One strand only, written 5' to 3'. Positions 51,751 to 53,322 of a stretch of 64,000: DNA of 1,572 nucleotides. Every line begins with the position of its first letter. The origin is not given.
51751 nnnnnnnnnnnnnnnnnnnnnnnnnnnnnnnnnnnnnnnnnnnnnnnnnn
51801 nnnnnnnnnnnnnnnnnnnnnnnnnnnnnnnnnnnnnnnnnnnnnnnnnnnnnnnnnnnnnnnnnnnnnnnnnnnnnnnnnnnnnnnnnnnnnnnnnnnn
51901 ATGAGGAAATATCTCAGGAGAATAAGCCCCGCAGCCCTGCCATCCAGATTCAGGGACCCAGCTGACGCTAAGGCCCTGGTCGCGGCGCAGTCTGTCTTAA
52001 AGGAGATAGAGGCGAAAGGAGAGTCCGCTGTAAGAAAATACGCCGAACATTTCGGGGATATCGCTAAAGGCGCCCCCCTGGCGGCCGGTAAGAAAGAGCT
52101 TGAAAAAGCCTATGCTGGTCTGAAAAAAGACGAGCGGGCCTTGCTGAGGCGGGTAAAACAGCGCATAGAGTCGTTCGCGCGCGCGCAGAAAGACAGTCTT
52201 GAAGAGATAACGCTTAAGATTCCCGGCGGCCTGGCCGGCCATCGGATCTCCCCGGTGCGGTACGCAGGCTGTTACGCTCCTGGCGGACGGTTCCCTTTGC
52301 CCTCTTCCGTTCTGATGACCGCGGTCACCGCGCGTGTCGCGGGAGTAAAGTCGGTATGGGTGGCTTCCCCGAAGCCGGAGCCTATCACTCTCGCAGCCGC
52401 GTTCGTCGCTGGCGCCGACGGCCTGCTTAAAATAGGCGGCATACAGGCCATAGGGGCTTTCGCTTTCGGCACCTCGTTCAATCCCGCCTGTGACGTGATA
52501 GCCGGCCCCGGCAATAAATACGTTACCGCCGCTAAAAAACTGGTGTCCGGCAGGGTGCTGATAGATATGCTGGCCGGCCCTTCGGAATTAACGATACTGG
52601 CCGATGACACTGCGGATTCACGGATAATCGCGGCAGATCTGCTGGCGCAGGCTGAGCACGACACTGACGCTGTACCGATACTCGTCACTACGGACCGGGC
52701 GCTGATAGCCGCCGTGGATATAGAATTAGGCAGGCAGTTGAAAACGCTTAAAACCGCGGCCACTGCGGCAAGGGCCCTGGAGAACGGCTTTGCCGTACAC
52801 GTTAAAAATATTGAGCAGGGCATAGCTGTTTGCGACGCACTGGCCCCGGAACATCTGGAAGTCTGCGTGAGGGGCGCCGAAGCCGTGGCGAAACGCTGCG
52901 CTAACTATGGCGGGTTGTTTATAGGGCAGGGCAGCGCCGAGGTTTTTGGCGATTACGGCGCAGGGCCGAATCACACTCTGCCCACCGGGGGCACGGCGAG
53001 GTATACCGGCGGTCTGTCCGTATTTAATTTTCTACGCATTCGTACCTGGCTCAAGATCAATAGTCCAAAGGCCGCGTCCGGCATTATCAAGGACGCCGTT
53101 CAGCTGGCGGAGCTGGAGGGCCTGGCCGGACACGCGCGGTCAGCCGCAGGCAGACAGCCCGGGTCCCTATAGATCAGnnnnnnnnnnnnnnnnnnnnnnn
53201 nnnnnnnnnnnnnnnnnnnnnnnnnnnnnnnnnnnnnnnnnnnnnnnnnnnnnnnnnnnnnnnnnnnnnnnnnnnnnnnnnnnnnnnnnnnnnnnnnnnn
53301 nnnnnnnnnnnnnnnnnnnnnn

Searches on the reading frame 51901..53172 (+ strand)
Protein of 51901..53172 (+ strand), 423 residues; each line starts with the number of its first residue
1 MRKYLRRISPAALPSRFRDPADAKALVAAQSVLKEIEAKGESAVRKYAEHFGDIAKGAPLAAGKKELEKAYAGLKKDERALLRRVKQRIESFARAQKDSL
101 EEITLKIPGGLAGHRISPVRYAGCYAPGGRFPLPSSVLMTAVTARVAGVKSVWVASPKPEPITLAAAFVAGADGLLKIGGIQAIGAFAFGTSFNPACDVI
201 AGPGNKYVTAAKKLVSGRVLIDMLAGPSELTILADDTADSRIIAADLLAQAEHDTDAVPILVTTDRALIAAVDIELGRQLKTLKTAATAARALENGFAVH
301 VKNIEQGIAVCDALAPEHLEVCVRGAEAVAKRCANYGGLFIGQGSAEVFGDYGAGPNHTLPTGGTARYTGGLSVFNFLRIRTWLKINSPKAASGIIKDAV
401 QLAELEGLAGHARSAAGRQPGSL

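Call 3: search_protein_families(library=pfam, proteins=[window:51901-53172:+])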
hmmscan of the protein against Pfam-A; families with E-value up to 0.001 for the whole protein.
window:51901-53172:+ (423 aa): 1 family
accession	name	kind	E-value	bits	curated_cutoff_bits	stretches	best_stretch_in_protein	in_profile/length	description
PF00815.25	Histidinol_dh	-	4e-127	425.1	27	1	25-418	11-410/411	Histidinol dehydrogenase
